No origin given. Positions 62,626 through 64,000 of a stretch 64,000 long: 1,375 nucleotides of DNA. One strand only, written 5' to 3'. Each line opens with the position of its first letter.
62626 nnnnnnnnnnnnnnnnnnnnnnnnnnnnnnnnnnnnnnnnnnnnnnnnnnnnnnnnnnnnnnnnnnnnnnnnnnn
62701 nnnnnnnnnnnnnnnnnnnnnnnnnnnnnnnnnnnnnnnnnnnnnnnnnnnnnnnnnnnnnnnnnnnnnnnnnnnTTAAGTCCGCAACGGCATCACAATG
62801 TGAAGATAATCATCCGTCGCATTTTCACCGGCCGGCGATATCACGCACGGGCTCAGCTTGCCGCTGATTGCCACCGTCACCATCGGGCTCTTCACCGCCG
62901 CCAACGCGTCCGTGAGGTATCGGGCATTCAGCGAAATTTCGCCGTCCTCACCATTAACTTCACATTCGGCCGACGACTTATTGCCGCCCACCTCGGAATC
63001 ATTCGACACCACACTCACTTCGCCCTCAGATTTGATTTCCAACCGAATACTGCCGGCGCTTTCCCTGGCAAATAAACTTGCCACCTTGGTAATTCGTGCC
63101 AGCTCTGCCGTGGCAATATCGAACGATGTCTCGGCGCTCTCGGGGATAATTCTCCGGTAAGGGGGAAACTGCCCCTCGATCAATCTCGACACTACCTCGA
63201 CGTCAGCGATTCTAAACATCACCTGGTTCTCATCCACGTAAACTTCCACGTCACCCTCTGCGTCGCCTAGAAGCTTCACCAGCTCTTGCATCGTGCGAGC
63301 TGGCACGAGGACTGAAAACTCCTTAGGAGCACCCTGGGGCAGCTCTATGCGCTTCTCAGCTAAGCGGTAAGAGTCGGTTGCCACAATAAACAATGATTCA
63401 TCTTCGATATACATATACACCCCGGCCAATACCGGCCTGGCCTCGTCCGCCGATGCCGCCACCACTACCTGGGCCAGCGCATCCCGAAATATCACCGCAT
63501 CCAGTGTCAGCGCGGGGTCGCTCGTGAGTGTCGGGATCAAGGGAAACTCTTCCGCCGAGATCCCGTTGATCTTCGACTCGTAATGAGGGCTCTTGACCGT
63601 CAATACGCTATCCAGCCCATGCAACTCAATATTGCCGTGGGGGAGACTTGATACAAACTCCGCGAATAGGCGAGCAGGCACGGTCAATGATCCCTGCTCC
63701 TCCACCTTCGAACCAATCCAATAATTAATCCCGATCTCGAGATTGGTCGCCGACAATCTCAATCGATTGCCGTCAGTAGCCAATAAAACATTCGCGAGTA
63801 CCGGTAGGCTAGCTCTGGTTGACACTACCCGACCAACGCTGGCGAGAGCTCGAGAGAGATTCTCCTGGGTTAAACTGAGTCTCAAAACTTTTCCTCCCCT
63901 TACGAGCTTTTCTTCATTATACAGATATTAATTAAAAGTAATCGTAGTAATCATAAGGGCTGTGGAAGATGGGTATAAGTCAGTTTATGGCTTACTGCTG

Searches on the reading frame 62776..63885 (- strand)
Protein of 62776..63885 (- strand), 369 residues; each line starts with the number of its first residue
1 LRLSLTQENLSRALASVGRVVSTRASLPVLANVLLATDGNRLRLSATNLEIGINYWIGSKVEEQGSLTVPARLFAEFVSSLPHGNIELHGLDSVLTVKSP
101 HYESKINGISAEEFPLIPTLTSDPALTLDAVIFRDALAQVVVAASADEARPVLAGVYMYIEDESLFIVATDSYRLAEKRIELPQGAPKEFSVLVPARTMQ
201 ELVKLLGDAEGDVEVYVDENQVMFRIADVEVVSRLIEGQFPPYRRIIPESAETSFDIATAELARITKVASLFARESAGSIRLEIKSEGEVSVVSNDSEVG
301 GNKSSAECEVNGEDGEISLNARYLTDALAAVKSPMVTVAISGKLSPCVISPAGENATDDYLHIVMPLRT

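Call 6: search_protein_families(library=pfam, proteins=[window:62776-63885:-], max_evalue=0.1)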
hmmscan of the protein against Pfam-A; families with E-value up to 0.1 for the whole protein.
window:62776-63885:- (369 aa): 3 families
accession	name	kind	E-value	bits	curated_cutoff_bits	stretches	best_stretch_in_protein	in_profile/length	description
PF00712.24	DNA_pol3_beta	-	1.4e-36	125.7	24.4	3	1-118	1-120/120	DNA polymerase III beta subunit, N-terminal domain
PF02767.21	DNA_pol3_beta_2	-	4.2e-34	117.7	27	1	129-241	3-115/116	DNA polymerase III beta subunit, central domain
PF02768.20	DNA_pol3_beta_3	-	3.7e-20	72.4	27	1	244-366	1-119/121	DNA polymerase III beta subunit, C-terminal domain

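Call 7: search_protein_families(library=ncbifam, proteins=[window:62776-63885:-], max_evalue=0.1)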
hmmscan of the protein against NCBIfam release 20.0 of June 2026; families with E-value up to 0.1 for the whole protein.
window:62776-63885:- (369 aa): 4 families
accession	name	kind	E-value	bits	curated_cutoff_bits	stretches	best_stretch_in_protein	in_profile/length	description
TIGR00663.1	dnan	equivalog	1e-86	291.2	137.65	1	1-369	1-367/367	DNA polymerase III subunit beta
NF004184.0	PRK05643.3-2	equivalog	9.9e-43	146.5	443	1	1-354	1-363/375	DNA polymerase III subunit beta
NF011508.0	PRK14946.1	equivalog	1.8e-21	76.7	513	1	29-332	28-333/366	DNA polymerase III subunit beta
NF004773.0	PRK06113.1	equivalog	0.075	12.5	367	0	259-316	17-75/255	7-alpha-hydroxysteroid dehydrogenase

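Call 11: find_related_loci(query=window:62776-63885:-, collection=genome_contigs, flank=6000)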
Query window:62776-63885:- (369 aa) in genome_contigs; peptide patterns used: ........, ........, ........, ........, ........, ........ (x = any residue, [..] = any of these).
87 stretches matched a pattern; 38 encode a relative of the query (tblastn E <= 1e-3); 38 distinct loci.
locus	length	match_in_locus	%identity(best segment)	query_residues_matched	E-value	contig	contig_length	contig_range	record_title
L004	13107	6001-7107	98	1-369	0e+0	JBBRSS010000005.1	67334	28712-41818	MAG: Candidatus Saccharimonadia bacterium isolate La2_metabat2.113 La2_metabat2.113_K_320704L67334_cov_53.9947, whole ge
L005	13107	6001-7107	85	1-369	0e+0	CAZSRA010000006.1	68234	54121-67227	MAG TPA_asm: uncultured Candidatus Saccharimonadales bacterium isolate SRP200132_co1_243 genome assembly, contig: NODE_5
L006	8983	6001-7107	85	1-369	0e+0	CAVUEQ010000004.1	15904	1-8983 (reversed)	MAG: uncultured bacterium isolate MFD04944.bin.2.55 genome assembly, contig: contig_89333, whole genome shotgun sequence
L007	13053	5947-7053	82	1-369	0e+0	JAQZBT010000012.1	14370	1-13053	MAG: Candidatus Saccharibacteria bacterium isolate C_No_T20_C_bin.14 scaffold_3251, whole genome shotgun sequence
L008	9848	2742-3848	81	1-369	0e+0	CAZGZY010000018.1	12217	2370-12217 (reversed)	MAG TPA_asm: uncultured Candidatus Saccharimonadales bacterium isolate SRP200132_co1_597 genome assembly, contig: NODE_9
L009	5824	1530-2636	83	1-369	0e+0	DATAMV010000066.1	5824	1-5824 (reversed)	MAG TPA_asm: Candidatus Saccharimonadia bacterium isolate SMAG_U7000 k141_547955, whole genome shotgun sequence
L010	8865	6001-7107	82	1-369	0e+0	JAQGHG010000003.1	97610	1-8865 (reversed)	MAG: Patescibacteria group bacterium isolate RYN_427 scaffold_1920350, whole genome shotgun sequence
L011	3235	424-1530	78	1-369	0e+0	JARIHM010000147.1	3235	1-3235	MAG: Candidatus Saccharibacteria bacterium isolate CullarsAll.DT.42 k141_287600, whole genome shotgun sequence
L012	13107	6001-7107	77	1-369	0e+0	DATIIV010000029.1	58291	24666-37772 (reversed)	MAG TPA_asm: Candidatus Saccharimonadia bacterium isolate SMAG_U15674 k141_350042, whole genome shotgun sequence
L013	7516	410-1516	77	1-369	0e+0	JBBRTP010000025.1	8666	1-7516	MAG: Candidatus Saccharimonadia bacterium isolate La2_metabat2.234 La2_metabat2.234_K_84044L8666_cov_10.0000, whole geno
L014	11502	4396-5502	76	1-369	0e+0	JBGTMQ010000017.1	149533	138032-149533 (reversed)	MAG: Candidatus Saccharimonadia bacterium isolate JTS-RE368 k141_5953819, whole genome shotgun sequence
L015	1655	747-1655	95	1-303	0e+0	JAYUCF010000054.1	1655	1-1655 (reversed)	MAG: bacterium isolate GFS_6887 GFS_6887_53, whole genome shotgun sequence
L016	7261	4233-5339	71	1-369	0e+0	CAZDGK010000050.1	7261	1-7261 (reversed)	MAG TPA_asm: uncultured Candidatus Saccharimonadales bacterium isolate SRP200132_co1_505 genome assembly, contig: NODE_1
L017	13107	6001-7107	72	1-369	3e-180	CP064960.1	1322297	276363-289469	MAG: bacterium isolate Aved_18-Q3-R54-62_BAT3C.16_uni chromosome, complete genome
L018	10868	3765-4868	63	1-369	7e-161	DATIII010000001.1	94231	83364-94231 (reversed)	MAG TPA_asm: Candidatus Saccharimonadales bacterium isolate SMAG_U15661 k141_281450, whole genome shotgun sequence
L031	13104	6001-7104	75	1-369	2e-180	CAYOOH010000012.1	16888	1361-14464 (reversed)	MAG TPA_asm: uncultured Candidatus Saccharimonadales bacterium isolate SRP200132_co1_41 genome assembly, contig: NODE_59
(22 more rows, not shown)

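Call 54: search_protein_families(library=pfam, proteins=[L006:7107-7505:-, L007:7105-7905:-, L007:7961-8269:-, L008:3848-4171:-, L010:7202-7744:-, L011:1538-1846:-, L014:5525-5860:-, L017:7165-8850:+, L017:9307-9600:+, L031:7754-8152:-], max_evalue=0.01)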
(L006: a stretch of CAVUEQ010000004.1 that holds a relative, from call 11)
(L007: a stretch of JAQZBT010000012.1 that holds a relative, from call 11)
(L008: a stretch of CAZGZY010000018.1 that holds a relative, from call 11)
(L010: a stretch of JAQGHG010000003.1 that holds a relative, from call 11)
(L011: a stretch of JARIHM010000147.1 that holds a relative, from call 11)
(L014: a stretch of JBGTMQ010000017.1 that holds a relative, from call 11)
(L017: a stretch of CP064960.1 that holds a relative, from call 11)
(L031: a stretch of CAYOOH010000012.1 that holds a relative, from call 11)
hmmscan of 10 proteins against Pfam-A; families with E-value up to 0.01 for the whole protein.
L006:7107-7505:- (132 aa): 1 family
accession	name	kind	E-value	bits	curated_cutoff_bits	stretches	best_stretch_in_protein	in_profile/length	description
PF03551.20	PadR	-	4.2e-05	23.9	27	1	18-93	1-74/75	Transcriptional regulator PadR-like family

L007:7105-7905:- (266 aa): 0 families

L007:7961-8269:- (102 aa): 15 families
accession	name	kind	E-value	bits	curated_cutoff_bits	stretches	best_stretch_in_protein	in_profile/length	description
PF03551.20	PadR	-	9.6e-15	54.8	27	1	14-82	1-73/75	Transcriptional regulator PadR-like family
PF13463.12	HTH_27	-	6e-07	30.1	22.2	1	37-78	25-68/68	Winged helix DNA-binding domain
PF01978.25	TrmB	-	1.3e-05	25.4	25.6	1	19-67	19-59/68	Sugar-specific transcriptional regulator TrmB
PF12802.13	MarR_2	-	0.00052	20.6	27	0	11-63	7-53/61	MarR family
PF14277.12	DUF4364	-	0.00062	20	26.9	1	42-93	31-81/162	Domain of unknown function (DUF4364)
PF14947.12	HTH_45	-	0.0015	19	25.5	1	41-82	30-66/77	Winged helix-turn-helix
PF01022.26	HTH_5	-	0.0018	18.5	22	0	41-61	26-46/47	Bacterial regulatory protein, arsR family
PF01475.25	FUR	-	0.0033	18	23.1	1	41-76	40-75/121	Ferric uptake regulator family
PF14557.12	AphA_like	-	0.0033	17.6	27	1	3-82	5-86/174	Putative AphA-like transcriptional regulator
PF25213.1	HVO_A0261_N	-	0.0043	17.4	35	0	11-81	13-70/86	HVO_A0261 N-terminal domain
PF13412.12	HTH_24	-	0.0053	16.7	21.9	0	41-61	28-48/48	Winged helix-turn-helix DNA-binding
PF08461.16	HTH_12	-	0.0074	16.6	21.4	0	18-71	9-59/66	Ribonuclease R winged-helix domain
PF01638.23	HxlR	-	0.0074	16.6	20.8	1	45-80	34-71/91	HxlR-like helix-turn-helix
PF13518.12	HTH_28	-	0.0076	16.8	25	0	34-61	16-46/52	Helix-turn-helix domain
PF13814.12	Replic_Relax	-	0.0097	16.4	25.3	0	42-87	25-75/191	Replication-relaxation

L008:3848-4171:- (107 aa): 1 family
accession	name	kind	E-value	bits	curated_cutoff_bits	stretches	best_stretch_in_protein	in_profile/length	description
PF03551.20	PadR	-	0.0022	18.4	27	1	14-85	1-74/75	Transcriptional regulator PadR-like family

L010:7202-7744:- (180 aa): 0 families

L011:1538-1846:- (102 aa): 4 families
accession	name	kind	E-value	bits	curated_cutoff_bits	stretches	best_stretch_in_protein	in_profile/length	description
PF03551.20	PadR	-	9.5e-11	42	27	1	14-84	1-74/75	Transcriptional regulator PadR-like family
PF12802.13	MarR_2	-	0.00028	21.4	27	0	11-69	7-60/61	MarR family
PF01978.25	TrmB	-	0.0011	19.2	25.6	1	40-74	32-63/68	Sugar-specific transcriptional regulator TrmB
PF00392.27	GntR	-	0.005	16.9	27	1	42-69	36-63/64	Bacterial regulatory proteins, gntR family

L014:5525-5860:- (111 aa): 3 families
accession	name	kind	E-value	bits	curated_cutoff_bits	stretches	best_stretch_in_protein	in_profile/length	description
PF03551.20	PadR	-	3.5e-10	40.2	27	1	17-92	1-74/75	Transcriptional regulator PadR-like family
PF14947.12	HTH_45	-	0.0033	17.8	25.5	0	44-93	30-68/77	Winged helix-turn-helix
PF01978.25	TrmB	-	0.0083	16.4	25.6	0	48-69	37-58/68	Sugar-specific transcriptional regulator TrmB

L017:7165-8850:+ (561 aa): 0 families

L017:9307-9600:+ (97 aa): 1 family
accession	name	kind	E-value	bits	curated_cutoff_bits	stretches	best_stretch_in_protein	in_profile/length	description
PF04203.18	Sortase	-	3e-13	50.1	26.6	1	2-95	41-124/125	Sortase domain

L031:7754-8152:- (132 aa): 0 families
